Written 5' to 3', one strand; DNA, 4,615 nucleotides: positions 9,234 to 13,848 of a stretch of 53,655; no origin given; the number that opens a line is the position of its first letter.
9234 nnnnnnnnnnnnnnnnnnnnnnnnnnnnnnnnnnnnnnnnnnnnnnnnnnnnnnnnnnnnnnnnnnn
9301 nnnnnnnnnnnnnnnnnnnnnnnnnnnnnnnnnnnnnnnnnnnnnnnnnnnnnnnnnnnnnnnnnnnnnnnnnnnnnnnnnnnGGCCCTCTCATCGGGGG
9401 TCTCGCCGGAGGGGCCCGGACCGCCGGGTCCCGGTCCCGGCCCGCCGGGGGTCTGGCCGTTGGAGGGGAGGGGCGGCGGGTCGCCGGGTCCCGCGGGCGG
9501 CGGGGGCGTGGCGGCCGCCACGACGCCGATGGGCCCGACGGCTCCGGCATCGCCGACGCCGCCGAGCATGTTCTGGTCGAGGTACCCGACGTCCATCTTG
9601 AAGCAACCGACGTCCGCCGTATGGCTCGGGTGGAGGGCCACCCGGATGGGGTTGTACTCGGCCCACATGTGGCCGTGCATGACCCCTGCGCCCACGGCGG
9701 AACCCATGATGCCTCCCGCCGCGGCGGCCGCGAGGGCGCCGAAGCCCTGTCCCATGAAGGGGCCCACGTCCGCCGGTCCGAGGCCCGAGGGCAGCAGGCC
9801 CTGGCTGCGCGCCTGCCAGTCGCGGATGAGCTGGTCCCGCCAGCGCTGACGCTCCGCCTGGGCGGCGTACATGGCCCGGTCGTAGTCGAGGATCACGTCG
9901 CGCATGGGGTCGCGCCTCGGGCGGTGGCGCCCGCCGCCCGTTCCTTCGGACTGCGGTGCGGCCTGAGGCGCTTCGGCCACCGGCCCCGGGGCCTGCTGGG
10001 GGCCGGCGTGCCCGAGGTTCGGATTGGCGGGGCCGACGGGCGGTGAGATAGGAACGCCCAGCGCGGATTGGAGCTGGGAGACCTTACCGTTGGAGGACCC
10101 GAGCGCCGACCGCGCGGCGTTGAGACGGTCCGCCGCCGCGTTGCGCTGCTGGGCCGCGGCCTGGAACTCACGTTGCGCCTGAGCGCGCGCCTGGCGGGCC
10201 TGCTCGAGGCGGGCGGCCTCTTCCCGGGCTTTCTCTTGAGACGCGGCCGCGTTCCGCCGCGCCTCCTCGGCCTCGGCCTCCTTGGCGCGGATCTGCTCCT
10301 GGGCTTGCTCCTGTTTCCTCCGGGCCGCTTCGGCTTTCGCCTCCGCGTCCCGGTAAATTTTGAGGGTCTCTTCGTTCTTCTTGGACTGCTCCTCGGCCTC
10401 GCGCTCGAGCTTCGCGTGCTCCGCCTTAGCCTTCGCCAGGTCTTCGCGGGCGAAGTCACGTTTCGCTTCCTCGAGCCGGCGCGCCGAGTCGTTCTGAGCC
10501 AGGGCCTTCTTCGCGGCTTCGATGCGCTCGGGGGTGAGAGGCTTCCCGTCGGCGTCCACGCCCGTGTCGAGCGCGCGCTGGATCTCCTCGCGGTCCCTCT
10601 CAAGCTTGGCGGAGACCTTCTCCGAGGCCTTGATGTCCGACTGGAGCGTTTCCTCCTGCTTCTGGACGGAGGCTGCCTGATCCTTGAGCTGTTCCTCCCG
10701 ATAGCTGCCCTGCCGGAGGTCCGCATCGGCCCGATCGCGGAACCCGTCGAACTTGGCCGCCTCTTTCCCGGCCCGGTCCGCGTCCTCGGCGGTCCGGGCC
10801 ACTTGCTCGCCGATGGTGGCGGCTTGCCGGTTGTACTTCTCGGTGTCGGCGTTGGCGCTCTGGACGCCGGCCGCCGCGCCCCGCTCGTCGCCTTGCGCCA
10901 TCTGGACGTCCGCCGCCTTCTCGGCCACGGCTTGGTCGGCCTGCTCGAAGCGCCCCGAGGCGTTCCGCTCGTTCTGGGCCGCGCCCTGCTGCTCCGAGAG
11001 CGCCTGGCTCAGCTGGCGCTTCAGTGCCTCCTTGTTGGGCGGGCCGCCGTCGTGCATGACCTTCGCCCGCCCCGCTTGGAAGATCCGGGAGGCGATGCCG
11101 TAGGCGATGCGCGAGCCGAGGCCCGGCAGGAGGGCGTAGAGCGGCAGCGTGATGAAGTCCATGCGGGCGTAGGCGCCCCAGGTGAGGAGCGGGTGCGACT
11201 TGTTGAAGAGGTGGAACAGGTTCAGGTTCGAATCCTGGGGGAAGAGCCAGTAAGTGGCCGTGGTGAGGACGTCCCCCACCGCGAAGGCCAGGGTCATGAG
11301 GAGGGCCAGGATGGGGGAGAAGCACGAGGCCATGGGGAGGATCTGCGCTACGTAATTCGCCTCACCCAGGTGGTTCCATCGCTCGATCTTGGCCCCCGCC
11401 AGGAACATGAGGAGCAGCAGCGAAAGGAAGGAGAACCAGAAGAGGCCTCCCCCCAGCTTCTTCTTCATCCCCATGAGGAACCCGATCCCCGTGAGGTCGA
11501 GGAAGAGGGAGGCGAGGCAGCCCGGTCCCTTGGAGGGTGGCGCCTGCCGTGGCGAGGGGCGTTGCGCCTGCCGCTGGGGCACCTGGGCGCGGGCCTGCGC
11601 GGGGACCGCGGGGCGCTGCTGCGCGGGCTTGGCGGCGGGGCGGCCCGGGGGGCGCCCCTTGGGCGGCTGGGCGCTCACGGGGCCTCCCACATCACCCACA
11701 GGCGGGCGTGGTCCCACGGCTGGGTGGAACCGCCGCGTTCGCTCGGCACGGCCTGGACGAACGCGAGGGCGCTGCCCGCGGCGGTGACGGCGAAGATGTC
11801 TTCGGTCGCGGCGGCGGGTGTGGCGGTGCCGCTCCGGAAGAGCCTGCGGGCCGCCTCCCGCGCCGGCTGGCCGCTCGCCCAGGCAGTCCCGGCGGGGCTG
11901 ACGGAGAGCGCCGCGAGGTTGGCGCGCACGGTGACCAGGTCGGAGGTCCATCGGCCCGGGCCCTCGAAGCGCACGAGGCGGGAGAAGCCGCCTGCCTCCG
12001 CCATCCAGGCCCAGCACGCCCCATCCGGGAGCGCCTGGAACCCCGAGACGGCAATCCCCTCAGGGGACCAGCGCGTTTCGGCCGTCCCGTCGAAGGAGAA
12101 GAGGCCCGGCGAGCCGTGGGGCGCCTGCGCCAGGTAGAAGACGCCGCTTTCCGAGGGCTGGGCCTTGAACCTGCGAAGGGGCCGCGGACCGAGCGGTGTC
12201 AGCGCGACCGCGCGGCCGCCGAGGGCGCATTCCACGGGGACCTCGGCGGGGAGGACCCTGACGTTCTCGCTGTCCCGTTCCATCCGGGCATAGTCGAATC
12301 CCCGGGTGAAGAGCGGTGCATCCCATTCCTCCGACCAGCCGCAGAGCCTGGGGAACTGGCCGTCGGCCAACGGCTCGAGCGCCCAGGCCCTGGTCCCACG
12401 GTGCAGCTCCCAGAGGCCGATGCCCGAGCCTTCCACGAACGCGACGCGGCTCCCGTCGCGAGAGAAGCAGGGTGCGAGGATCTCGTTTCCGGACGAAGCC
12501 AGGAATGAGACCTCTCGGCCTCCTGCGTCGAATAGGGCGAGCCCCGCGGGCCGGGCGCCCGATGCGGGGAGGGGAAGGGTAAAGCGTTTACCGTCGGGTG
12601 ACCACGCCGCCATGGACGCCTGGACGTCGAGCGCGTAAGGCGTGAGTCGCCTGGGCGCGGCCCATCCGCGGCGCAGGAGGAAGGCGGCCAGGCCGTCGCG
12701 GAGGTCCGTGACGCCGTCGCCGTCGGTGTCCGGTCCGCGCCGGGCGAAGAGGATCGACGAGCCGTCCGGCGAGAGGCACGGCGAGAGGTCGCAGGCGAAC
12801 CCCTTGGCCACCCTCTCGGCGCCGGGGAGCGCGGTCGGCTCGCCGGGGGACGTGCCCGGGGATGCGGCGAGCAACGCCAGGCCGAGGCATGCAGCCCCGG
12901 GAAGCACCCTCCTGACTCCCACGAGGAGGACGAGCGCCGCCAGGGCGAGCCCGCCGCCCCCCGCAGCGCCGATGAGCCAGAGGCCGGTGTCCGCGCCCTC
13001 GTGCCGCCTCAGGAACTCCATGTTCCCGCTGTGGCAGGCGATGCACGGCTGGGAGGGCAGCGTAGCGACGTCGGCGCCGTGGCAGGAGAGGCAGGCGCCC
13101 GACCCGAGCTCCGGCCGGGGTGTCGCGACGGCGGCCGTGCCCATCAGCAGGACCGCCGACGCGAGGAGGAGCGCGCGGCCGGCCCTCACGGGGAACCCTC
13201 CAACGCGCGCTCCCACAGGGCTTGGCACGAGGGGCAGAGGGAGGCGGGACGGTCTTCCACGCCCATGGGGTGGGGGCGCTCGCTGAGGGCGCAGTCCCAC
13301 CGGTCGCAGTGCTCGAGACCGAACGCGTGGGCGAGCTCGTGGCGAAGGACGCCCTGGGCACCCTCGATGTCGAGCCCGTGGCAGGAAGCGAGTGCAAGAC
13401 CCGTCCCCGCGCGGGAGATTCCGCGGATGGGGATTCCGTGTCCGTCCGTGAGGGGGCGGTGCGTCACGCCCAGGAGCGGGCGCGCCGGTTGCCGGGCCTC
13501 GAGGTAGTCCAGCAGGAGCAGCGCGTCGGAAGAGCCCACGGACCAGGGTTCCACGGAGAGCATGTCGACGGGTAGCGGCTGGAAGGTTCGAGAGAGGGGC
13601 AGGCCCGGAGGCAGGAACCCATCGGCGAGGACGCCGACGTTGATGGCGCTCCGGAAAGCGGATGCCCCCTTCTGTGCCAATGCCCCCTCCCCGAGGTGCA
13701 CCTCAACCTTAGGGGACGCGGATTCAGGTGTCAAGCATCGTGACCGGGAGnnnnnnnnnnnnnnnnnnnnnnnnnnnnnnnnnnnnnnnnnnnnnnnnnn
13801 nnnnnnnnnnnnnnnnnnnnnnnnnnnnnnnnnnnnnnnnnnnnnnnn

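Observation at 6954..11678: Modular architecture of the giant protein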

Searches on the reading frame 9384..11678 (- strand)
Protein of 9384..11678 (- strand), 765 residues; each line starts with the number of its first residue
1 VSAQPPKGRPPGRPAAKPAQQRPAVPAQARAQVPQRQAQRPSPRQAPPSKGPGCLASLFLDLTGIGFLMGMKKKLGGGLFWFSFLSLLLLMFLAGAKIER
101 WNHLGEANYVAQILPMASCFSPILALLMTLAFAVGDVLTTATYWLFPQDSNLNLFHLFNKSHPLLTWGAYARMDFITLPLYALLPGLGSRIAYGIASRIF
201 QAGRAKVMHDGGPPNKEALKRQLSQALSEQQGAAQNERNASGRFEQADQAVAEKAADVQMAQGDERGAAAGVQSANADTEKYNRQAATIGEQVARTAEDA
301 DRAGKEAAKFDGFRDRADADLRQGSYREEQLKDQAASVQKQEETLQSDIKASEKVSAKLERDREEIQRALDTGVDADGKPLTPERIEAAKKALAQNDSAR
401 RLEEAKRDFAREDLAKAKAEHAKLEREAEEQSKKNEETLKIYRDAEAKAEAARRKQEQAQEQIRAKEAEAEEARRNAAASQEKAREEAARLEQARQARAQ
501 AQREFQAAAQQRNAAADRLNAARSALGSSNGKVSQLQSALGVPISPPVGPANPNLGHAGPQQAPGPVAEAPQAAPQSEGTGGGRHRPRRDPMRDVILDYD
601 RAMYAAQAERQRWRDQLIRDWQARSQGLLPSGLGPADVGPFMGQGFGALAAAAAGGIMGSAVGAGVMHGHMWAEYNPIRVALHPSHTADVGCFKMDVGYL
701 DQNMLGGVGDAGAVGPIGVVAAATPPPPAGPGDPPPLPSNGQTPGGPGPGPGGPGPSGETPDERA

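Call 53: predict_structure(alignment_id=A3)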
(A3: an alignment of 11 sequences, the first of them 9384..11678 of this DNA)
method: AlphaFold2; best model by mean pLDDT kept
length: 765 residues; sequences in the alignment: 11
mean_pLDDT: 61.3   pTM: 0.35
mean pLDDT of the five models: 61.3, 60.8, 60.7, 59.2, 57.5
residues with pLDDT >= 90: 261; 70-90: 76; 50-70: 43; < 50: 385
segments of 3 or more residues with pLDDT < 50: 1-66, 90-150, 152-213, 557-597, 624-765
pLDDT, mean of each block of 10 residues (from residue 1): 36 33 33 31 33 39 44 57 57 35 33 34 41 43 45 44 31 31 31 32 32 63 89 91 91 91 93 95 95 96 97 96 96 96 96 94 92 85 88 93 94 96 97 97 97 97 95 95 95 95 92 88 88 85 80 54 29 30 36 48 52 53 42 33 28 28 30 34 34 32 33 26 28 32 30 33 39
secondary structure, 60 per line:
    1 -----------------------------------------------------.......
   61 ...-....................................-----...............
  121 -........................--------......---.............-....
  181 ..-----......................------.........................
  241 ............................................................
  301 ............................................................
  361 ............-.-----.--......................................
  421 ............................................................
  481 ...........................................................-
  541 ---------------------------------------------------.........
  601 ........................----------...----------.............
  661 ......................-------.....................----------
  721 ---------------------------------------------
elements in order (helices of 4 or more, strands of 3 or more residues): H54-63 H65-100 H106-120 H122-145 H154-159 H163-175 H177-182 H188-209 H216-372 H383-539 H592-624 H648-682 H690-710

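Call 96: fold_search(model_id=the predicted structure, library=pdb)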
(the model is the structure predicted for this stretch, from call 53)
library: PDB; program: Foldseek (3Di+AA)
matches with E <= 10: 849; with E <= 0.001: 1
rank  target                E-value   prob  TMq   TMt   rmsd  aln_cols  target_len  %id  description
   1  9a69_B                2.3e-04  1.00  0.27  0.31  22.8       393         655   13  Integrative model of MCPB-MCPC by crosslinking MS and deep learning (released 2024-09-18)
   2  7zr1_C                2.2e-03  1.00  0.18  0.18  15.2       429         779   14  Chaetomium thermophilum Mre11-Rad50-Nbs1 complex bound to ATPyS (composite structure) (released 2023-01-11)
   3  6h2x                  2.8e-03  1.00  0.15  0.26  17.5       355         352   16  MukB coiled-coil elbow from E. coli (released 2019-03-06)
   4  5nnv_B                3.9e-03  1.00  0.28  0.91   2.4       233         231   13  Structure of a Bacillus subtilis Smc coiled coil middle fragment (released 2017-06-21)
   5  9e5c_7f               4.1e-03  0.99  0.12  0.04  23.6       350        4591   14  Cryo-EM structure of 96 nm repeat of microtubule doublet from T. brucei flagellum (released 2025-03-12)
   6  5xg2                  4.7e-03  1.00  0.19  0.48   8.3       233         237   14  Crystal structure of a coiled-coil segment (residues 345-468 and 694-814) of Pyrococcus yayanosii Smc (released 2017-06-07)
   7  9y6s_7C               5.2e-03  0.99  0.15  0.04  33.2       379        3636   14  96-nm repeat of the Leishmania tarentolae doublet microtubule (released 2025-12-17)
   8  5nnv_C                6.2e-03  1.00  0.26  0.76   4.5       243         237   17  Structure of a Bacillus subtilis Smc coiled coil middle fragment (released 2017-06-21)
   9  9e5c_5k               8.2e-03  0.99  0.14  0.04  20.9       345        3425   16  Cryo-EM structure of 96 nm repeat of microtubule doublet from T. brucei flagellum (released 2025-03-12)
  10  9a65_B                9.0e-03  1.00  0.29  0.32  24.9       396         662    9  Integrative model of YVAQ-MCPB by crosslinking MS and deep learning (released 2024-09-18)
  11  3zx6_A                9.0e-03  1.00  0.17  0.34   9.8       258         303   13  Structure of Hamp(AF1503)-Tsr fusion - Hamp (A291V) mutant (released 2012-02-29)
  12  5nnv_D                1.4e-02  1.00  0.29  0.83   4.1       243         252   16  Structure of a Bacillus subtilis Smc coiled coil middle fragment (released 2017-06-21)
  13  7zr1_D                1.6e-02  0.98  0.17  0.17  26.0       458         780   12  Chaetomium thermophilum Mre11-Rad50-Nbs1 complex bound to ATPyS (composite structure) (released 2023-01-11)
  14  7nyw_B                2.1e-02  0.90  0.10  0.09  47.9       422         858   10  Cryo-EM structure of the MukBEF-MatP-DNA head module (released 2021-07-07)
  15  9e5c_6c               2.4e-02  0.89  0.13  0.03  28.0       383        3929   14  Cryo-EM structure of 96 nm repeat of microtubule doublet from T. brucei flagellum (released 2025-03-12)
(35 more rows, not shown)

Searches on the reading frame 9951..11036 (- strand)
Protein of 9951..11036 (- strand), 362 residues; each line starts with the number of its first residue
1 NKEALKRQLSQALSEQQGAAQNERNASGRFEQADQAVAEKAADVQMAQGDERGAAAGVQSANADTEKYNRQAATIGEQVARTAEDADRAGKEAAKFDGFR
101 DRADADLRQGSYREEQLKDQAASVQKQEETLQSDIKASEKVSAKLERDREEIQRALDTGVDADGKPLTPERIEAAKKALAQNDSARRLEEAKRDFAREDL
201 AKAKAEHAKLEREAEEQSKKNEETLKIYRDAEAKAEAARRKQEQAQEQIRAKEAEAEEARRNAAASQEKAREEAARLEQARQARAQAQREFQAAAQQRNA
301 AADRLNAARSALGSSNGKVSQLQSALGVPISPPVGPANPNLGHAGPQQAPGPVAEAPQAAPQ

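Call 20: search_protein_families(library=pfam, proteins=[window:9951-11036:-], max_evalue=10)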
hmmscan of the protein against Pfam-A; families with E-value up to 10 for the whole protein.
window:9951-11036:- (362 aa): 2 families
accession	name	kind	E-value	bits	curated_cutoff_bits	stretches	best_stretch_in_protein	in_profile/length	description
PF05531.17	NPV_P10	-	0.026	15.5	29.8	0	116-161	15-59/75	Nucleopolyhedrovirus P10 protein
PF13665.11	Tox-PAAR-like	-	0.25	11.9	31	1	34-68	43-77/108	Toxin PAAR-like domain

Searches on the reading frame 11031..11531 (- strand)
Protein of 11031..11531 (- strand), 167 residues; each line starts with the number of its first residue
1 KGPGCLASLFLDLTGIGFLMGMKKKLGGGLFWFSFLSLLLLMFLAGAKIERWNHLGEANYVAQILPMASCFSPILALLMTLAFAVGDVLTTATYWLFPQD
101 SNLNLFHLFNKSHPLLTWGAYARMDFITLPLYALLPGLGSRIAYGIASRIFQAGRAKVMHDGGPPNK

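Call 52: find_homologous_proteins(query=A8, max_evalue=0.1)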
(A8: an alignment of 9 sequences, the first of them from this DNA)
Query A8 (9 sequences) (167 aa, profile of the alignment): 2 proteins with E <= 0.1 among 8000 candidates.
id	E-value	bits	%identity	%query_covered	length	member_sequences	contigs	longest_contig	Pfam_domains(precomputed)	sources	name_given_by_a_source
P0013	8.6e-64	233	78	72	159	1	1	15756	-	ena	-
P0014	2.0e-26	111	41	80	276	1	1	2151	-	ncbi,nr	ncbi:MAG TPA: hypothetical protein PKM88_14565, partial [bacterium]|nr:hypothetical protein [bacteri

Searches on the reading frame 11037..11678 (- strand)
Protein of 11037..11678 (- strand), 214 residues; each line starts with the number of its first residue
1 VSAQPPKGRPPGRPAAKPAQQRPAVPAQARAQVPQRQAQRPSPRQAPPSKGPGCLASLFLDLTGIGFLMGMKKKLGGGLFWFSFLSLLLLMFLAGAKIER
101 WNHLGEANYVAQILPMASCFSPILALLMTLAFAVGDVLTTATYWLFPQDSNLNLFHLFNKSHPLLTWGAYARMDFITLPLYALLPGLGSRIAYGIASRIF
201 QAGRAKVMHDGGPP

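Call 20: search_protein_families(library=pfam, proteins=[window:11037-11678:-], max_evalue=10)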
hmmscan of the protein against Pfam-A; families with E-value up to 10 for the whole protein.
window:11037-11678:- (214 aa): 1 family
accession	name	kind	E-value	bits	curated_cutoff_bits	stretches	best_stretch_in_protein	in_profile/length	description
PF09849.14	DUF2076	-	4.5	7.7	38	1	4-70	104-157/265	Uncharacterized protein conserved in bacteria (DUF2076)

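Call 45: search_protein_families(library=phrogs, proteins=[window:11037-11678:-], max_evalue=1)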
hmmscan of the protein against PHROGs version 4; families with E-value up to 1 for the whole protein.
window:11037-11678:- (214 aa): 0 families

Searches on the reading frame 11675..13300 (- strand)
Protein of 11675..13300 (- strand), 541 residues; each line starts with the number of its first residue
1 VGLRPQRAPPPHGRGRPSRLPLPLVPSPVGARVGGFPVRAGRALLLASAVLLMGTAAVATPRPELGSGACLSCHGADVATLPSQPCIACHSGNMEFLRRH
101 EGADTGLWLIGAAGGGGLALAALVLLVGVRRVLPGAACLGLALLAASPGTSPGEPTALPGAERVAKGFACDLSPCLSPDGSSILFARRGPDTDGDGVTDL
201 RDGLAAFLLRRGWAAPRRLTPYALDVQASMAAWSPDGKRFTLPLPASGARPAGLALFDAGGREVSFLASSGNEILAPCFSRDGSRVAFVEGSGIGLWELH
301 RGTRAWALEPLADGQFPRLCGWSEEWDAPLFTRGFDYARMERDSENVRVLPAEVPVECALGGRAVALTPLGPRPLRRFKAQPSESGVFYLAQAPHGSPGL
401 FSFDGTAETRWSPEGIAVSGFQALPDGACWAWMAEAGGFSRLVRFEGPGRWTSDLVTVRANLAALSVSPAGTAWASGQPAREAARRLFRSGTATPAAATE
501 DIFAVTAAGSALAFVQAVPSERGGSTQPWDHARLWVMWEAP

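Call 6: search_protein_families(library=pfam, proteins=[window:11675-13300:-], max_evalue=0.01)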
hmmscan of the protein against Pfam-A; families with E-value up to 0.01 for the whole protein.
window:11675-13300:- (541 aa): 1 family
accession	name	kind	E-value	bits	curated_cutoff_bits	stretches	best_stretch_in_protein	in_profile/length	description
PF07676.18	PD40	-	1.6e-07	31.5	20.9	0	173-199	13-35/38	WD40-like Beta Propeller Repeat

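Call 20: search_protein_families(library=pfam, proteins=[window:11675-13300:-], max_evalue=10)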
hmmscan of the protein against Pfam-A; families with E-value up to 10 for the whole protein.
window:11675-13300:- (541 aa): 1 family
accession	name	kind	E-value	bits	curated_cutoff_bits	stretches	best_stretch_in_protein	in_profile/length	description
PF07676.18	PD40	-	1.6e-07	31.5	20.9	2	173-199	13-35/38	WD40-like Beta Propeller Repeat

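Call 23: search_protein_families(library=ncbifam, proteins=[window:11675-13300:-], max_evalue=1)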
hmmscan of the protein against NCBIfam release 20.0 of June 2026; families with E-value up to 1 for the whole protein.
window:11675-13300:- (541 aa): 4 families
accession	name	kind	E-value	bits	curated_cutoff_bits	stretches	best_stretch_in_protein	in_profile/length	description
TIGR02800.1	propeller_TolB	equivalog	1.9e-05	23.8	343.15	2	250-290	169-209/418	Tol-Pal system beta propeller repeat protein TolB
NF050034.1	RoxB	equivalog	0.034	12.6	900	1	57-76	381-400/652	rubber dioxygenase RoxB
NF051462.1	RoxC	equivalog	0.062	11.4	900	1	45-76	524-555/812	putative rubber dioxygenase RoxC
NF002183.0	PRK01029.1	equivalog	0.22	10.5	405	0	168-250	280-351/429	Tol-Pal system protein TolB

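Call 24: search_protein_families(library=padloc, proteins=[window:11675-13300:-], max_evalue=1)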
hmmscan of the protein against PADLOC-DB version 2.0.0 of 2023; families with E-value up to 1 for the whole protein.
window:11675-13300:- (541 aa): 0 families

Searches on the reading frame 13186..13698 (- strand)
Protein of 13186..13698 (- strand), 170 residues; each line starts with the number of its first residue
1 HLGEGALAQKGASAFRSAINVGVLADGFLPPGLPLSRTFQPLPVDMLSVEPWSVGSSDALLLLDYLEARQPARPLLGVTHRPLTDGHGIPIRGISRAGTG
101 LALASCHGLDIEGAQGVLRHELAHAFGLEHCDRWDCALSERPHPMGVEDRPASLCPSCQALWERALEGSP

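Call 20: search_protein_families(library=pfam, proteins=[window:13186-13698:-], max_evalue=10)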
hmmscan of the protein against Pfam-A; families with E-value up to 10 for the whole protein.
window:13186-13698:- (170 aa): 4 families
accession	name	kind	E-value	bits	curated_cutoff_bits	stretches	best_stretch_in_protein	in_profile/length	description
PF07998.17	Peptidase_M54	-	5.2e-05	23.8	24.4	1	118-161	149-191/194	Peptidase family M54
PF00413.30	Peptidase_M10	-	0.12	12.7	24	1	115-133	109-127/159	Matrixin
PF13688.12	Reprolysin_5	-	0.13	12.9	27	1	117-140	144-163/196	Metallo-peptidase family M12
PF12388.14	Peptidase_M57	-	0.2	11.8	21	1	110-139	129-158/212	Dual-action HEIGH metallo-peptidase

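Call 23: search_protein_families(library=ncbifam, proteins=[window:13186-13698:-], max_evalue=1)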
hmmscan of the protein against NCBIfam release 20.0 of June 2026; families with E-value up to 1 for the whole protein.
window:13186-13698:- (170 aa): 2 families
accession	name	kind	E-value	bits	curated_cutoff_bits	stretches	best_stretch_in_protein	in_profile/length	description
NF033823.0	archmetzin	subfamily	1.1e-07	32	145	1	118-160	126-168/170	archaemetzincin family Zn-dependent metalloprotease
NF033511.1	metallo_CpaA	exception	0.0082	14.5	750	1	111-138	490-517/575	metalloendopeptidase CpaA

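Call 24: search_protein_families(library=padloc, proteins=[window:13186-13698:-], max_evalue=1)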
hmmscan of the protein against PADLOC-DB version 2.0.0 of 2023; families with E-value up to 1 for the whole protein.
window:13186-13698:- (170 aa): 0 families
